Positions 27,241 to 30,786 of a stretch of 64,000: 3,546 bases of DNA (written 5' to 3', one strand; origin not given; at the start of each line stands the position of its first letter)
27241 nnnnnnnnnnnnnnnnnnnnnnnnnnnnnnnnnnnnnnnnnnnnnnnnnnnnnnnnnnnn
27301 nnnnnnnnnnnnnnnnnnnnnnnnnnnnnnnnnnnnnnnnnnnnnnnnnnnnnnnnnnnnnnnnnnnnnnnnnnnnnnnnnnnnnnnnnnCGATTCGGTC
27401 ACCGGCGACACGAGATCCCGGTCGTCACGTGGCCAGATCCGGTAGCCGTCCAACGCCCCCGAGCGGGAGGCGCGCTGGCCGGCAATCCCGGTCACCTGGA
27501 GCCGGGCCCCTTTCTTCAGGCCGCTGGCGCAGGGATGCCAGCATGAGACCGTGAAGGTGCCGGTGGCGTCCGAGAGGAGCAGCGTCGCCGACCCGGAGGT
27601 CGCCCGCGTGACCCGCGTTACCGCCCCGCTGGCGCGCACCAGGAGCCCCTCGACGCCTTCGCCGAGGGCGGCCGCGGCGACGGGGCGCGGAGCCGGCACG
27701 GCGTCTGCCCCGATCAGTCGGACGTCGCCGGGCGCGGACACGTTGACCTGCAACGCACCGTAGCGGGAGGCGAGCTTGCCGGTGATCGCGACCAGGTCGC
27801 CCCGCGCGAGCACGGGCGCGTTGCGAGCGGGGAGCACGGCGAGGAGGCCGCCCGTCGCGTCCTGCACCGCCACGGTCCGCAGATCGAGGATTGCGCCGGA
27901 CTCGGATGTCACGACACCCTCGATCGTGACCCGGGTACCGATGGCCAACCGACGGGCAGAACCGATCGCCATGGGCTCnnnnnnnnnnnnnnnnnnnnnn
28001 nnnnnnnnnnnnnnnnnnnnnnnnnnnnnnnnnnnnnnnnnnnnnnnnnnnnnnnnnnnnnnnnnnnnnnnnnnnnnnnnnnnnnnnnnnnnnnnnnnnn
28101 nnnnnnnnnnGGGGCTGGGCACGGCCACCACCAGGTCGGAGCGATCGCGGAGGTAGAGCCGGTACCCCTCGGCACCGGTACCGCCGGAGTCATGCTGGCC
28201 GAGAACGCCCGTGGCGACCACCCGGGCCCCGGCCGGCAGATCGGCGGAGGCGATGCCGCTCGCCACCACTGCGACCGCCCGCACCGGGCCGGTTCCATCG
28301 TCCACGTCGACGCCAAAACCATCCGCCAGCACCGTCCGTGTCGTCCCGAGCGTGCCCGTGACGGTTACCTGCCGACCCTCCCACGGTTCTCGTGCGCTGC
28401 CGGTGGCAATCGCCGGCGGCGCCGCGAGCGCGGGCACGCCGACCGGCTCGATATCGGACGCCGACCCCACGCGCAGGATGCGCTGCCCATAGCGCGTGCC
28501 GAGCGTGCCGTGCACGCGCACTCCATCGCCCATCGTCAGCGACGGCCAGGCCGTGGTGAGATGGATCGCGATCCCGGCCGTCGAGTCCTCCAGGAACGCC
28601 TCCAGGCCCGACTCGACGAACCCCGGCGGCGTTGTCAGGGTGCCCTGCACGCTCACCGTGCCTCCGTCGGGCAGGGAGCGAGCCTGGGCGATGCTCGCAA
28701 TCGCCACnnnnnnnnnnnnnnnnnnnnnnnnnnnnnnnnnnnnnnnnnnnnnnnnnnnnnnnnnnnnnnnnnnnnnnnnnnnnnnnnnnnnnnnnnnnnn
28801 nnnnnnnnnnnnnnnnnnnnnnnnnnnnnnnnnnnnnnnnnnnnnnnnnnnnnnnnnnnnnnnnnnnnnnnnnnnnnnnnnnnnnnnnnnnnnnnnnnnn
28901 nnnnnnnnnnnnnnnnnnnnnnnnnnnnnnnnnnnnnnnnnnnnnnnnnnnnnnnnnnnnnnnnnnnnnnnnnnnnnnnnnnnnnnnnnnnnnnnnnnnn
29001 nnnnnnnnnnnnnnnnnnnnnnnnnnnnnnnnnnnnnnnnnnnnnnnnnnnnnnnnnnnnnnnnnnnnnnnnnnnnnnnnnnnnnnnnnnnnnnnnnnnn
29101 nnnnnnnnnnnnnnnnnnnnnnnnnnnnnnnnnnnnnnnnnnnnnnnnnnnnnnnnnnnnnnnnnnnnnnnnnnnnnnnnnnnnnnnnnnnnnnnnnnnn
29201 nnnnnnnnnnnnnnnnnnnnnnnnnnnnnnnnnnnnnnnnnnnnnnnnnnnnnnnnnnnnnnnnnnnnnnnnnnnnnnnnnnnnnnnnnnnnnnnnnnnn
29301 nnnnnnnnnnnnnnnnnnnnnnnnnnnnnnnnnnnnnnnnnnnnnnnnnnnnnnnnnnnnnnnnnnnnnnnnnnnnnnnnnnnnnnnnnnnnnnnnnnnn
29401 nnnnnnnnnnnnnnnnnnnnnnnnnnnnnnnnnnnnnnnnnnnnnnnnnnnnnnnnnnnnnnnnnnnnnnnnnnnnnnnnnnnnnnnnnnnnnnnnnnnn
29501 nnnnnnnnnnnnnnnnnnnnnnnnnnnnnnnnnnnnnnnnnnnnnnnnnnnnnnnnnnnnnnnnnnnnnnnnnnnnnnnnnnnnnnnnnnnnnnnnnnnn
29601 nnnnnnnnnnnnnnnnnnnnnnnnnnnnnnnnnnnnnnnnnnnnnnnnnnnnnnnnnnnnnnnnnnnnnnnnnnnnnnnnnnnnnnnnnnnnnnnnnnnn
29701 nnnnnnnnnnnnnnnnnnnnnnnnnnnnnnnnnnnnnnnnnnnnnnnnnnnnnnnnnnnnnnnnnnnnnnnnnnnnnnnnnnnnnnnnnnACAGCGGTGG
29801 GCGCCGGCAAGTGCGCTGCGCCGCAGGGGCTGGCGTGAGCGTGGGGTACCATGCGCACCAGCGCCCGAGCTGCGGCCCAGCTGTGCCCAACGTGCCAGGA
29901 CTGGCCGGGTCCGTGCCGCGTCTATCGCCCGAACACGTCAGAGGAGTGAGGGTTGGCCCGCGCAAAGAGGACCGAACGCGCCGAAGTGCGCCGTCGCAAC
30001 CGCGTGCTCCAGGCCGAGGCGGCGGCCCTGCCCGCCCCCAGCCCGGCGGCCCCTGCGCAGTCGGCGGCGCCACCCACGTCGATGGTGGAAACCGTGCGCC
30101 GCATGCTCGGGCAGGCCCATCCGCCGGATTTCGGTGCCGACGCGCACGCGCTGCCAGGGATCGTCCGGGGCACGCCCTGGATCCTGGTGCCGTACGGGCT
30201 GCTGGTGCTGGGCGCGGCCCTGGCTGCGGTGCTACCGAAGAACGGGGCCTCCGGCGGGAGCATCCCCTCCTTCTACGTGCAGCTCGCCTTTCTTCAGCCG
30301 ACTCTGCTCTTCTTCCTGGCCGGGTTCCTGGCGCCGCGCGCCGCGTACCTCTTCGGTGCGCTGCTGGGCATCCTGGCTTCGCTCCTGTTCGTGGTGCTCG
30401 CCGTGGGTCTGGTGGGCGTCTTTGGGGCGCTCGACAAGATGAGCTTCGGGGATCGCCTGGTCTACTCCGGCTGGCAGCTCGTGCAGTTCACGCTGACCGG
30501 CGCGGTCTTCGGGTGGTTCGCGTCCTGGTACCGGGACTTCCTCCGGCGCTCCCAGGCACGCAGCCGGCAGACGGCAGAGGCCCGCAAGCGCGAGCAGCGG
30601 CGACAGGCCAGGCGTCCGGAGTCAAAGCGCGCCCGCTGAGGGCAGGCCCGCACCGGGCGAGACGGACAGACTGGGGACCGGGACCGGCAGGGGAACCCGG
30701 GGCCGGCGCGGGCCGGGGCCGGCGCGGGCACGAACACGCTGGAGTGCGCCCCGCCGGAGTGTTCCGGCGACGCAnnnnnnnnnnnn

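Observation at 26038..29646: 1202-aa surface protein built from a lamin-tail domain and about seven tandem OB-fold-like modules, with no nuclease domain: a candidate extracellular DNA-capture protein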

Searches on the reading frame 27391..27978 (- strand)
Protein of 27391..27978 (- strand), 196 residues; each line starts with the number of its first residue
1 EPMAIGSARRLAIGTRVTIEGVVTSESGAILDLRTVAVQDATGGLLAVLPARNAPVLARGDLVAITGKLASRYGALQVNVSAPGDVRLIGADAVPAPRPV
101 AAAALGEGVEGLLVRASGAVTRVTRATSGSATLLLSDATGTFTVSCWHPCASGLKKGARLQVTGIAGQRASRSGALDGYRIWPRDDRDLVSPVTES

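Call 38: predict_structure(alignment_id=A2)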
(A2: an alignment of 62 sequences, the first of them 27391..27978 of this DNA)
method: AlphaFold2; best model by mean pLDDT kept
length: 196 residues; sequences in the alignment: 62
mean_pLDDT: 94.2   pTM: 0.90
mean pLDDT of the five models: 94.2, 94.0, 94.0, 93.6, 93.0
residues with pLDDT >= 90: 160; 70-90: 33; 50-70: 2; < 50: 1
segments of 3 or more residues with pLDDT < 50: none
pLDDT, mean of each block of 10 residues (from residue 1): 97 98 95 95 98 93 98 94 97 98 96 98 93 97 91 90 94 87 95 68
secondary structure, 60 per line:
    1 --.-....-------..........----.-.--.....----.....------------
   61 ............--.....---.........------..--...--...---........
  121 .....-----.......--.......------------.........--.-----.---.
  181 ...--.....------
elements in order: H5-8 E16-25 E35-39 E44-48 E61-72 E75-79 E86-91 E113-125 E131-137 E140-146 E159-167 E180-183

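Call 76: fold_search(model_id=the predicted structure, library=pdb)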
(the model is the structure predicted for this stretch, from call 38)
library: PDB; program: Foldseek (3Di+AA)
matches with E <= 10: 1312; with E <= 0.001: 82
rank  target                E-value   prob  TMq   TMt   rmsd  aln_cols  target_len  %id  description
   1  5z7d_B                2.2e-05  1.00  0.34  0.21   8.4       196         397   13  p204HINab-dsDNA complex structure (released 2019-01-30)
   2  5yzw_B                2.6e-05  1.00  0.41  0.42   7.9       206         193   14  Crystal structure of p204 HINb domain (released 2018-12-19)
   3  4jbm_B                2.9e-05  1.00  0.42  0.44   7.2       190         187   13  Structure of murine DNA binding protein bound with ds DNA (released 2013-06-26)
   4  2oq0_A                3.4e-05  1.00  0.40  0.41   7.1       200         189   12  Crystal Structure of the First HIN-200 Domain of Interferon-Inducible Protein 16 (released 2007-02-27)
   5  4qgu_B                3.6e-05  1.00  0.39  0.40   7.6       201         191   12  protein domain complex with ssDNA (released 2015-06-17)
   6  4l5t_B                4.2e-05  1.00  0.43  0.44   6.8       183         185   12  Crystal structure of the tetrameric p202 HIN2 (released 2013-07-31)
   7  5z7d_C                4.6e-05  1.00  0.44  0.26   7.8       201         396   14  p204HINab-dsDNA complex structure (released 2019-01-30)
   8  2oq0_C                4.6e-05  1.00  0.39  0.40   7.4       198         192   11  Crystal Structure of the First HIN-200 Domain of Interferon-Inducible Protein 16 (released 2007-02-27)
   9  4jbm_A                4.9e-05  1.00  0.45  0.46   6.7       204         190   11  Structure of murine DNA binding protein bound with ds DNA (released 2013-06-26)
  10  7qxb_P                4.9e-05  1.00  0.31  0.25  11.6       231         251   14  Cryo-EM map of human telomerase-DNA-TPP1-POT1 complex (sharpened map) (released 2022-03-02)
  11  3u58_C                5.1e-05  1.00  0.33  0.31  15.0       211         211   12  Crystal Structure of the Tetrahymena telomerase processivity factor Teb1 AB (released 2011-12-28)
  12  5z7d_A                5.4e-05  1.00  0.39  0.20  16.4       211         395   10  p204HINab-dsDNA complex structure (released 2019-01-30)
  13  3u58_B                5.4e-05  1.00  0.38  0.36  14.7       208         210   12  Crystal Structure of the Tetrahymena telomerase processivity factor Teb1 AB (released 2011-12-28)
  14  1jmc_A                6.7e-05  1.00  0.48  0.42   7.9       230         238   13  SINGLE STRANDED DNA-BINDING DOMAIN OF HUMAN REPLICATION PROTEIN A BOUND TO SINGLE STRANDED DNA, RPA70 SUBUNIT, RESIDUE (released 1997-10-16)
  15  5yzw_A                6.7e-05  1.00  0.41  0.42   8.0       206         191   14  Crystal structure of p204 HINb domain (released 2018-12-19)
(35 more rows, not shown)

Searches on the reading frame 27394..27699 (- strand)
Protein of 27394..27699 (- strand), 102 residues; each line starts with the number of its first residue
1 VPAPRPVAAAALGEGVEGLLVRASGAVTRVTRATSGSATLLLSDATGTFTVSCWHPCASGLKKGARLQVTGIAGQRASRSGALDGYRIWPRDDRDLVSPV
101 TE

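Call 58: search_protein_families(library=pfam, proteins=[window:27394-27699:-], max_evalue=1)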
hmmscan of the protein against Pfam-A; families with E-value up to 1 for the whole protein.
seq(102 aa): 1 family
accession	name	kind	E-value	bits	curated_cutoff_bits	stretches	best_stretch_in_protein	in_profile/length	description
PF01336.31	tRNA_anti-codon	-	1.2e-05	25.5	27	1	22-76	2-60/75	OB-fold nucleic acid binding domain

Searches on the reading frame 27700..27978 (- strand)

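Call 58: search_protein_families(library=pfam, proteins=[window:27700-27978:-], max_evalue=1)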
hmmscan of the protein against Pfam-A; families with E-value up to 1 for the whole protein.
seq(93 aa): 4 families
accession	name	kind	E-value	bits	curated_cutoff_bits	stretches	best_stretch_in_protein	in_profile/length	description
PF01336.31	tRNA_anti-codon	-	4.3e-05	23.8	27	1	17-81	1-70/75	OB-fold nucleic acid binding domain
PF18942.5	DUF5689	-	0.099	12.9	28.6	1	11-65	20-75/217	Family of unknown function (DUF5689)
PF10509.15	GalKase_gal_bdg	-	0.16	12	23.1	1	71-90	5-24/49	Galactokinase galactose-binding signature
PF13567.11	DUF4131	-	0.19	11.9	31.6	1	14-70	64-131/165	Domain of unknown function (DUF4131)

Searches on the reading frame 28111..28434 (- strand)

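Call 58: search_protein_families(library=pfam, proteins=[window:28111-28434:-], max_evalue=1)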
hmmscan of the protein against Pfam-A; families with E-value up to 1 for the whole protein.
seq(108 aa): 3 families
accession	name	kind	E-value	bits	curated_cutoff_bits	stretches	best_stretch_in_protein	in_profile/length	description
PF01336.31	tRNA_anti-codon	-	0.005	17.2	27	1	42-84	20-63/75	OB-fold nucleic acid binding domain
PF10733.14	DUF2525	-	0.13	12.8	27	1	19-46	25-52/60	Protein of unknown function (DUF2525)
PF17371.7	DUF5393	-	0.2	10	25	1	28-91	118-181/666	Family of unknown function (DUF5393)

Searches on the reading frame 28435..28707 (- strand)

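Call 58: search_protein_families(library=pfam, proteins=[window:28435-28707:-], max_evalue=1)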
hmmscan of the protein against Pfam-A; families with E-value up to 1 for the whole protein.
seq(91 aa): 1 family
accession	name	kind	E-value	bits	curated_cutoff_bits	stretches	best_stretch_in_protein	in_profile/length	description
PF17446.7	LtuA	-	0.17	12.9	25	1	64-83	13-32/46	Late transcription unit A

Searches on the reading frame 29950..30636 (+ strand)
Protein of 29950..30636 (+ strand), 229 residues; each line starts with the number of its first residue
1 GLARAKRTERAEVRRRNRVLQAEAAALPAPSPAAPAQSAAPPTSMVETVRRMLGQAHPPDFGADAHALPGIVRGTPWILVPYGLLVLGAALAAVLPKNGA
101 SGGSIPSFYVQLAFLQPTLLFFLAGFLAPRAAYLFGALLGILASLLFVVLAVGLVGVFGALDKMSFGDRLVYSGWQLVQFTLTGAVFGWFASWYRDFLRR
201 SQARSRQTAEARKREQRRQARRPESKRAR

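Call 7: search_protein_families(library=pfam, proteins=[window:29950-30636:+], max_evalue=0.001)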
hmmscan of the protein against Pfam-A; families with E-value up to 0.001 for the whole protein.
window:29950-30636:+ (229 aa): 0 families

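Call 52: search_protein_families(library=ncbifam, proteins=[window:29953-30636:+], max_evalue=0.1)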
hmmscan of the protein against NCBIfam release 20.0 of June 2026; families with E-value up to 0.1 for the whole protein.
window:29953-30636:+ (228 aa): 0 families

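Call 53: find_homologous_proteins(query=window:29953-30636:+, max_evalue=0.001)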
Query window:29953-30636:+ (228 aa): 243 proteins with E <= 0.001 among 8000 candidates; the best 120 are listed.
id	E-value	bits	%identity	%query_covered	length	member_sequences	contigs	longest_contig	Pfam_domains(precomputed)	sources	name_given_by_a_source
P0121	6.7e-141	485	100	100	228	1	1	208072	-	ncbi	ncbi:MAG: hypothetical protein ACP5VP_00420 [Candidatus Limnocylindrales bacterium]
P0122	1.8e-125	435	90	100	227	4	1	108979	-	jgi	jgi:hypothetical protein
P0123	1.4e-99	350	73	100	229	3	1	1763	-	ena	-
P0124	2.7e-99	349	75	100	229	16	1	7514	-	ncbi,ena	-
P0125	5.9e-99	348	74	100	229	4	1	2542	-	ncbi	-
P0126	2.0e-97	343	73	100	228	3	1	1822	-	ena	-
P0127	4.3e-94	332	69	90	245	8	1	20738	-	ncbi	-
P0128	1.7e-89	317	70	87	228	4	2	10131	-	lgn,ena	-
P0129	2.8e-87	310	67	87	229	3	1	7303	-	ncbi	-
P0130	6.7e-86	306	70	81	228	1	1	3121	-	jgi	jgi:hypothetical protein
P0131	2.5e-85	304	66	100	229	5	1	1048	-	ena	-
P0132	5.3e-85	303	65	100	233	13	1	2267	-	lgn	-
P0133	8.4e-82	292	66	81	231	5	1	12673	-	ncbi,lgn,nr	ncbi:MAG TPA: hypothetical protein VN800_04240 [Candidatus Acidoferrales bacterium]|nr:hypothetical 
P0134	1.2e-80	288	60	100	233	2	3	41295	-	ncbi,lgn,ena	-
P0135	8.9e-77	276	60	100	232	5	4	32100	-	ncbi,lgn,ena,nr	ncbi:MAG: hypothetical protein M0Z49_02090 [Chloroflexi bacterium]|nr:hypothetical protein [Chlorofl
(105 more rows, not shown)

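Call 55: find_encoding_contigs(protein=P0121, flank=6000, max_places=2)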
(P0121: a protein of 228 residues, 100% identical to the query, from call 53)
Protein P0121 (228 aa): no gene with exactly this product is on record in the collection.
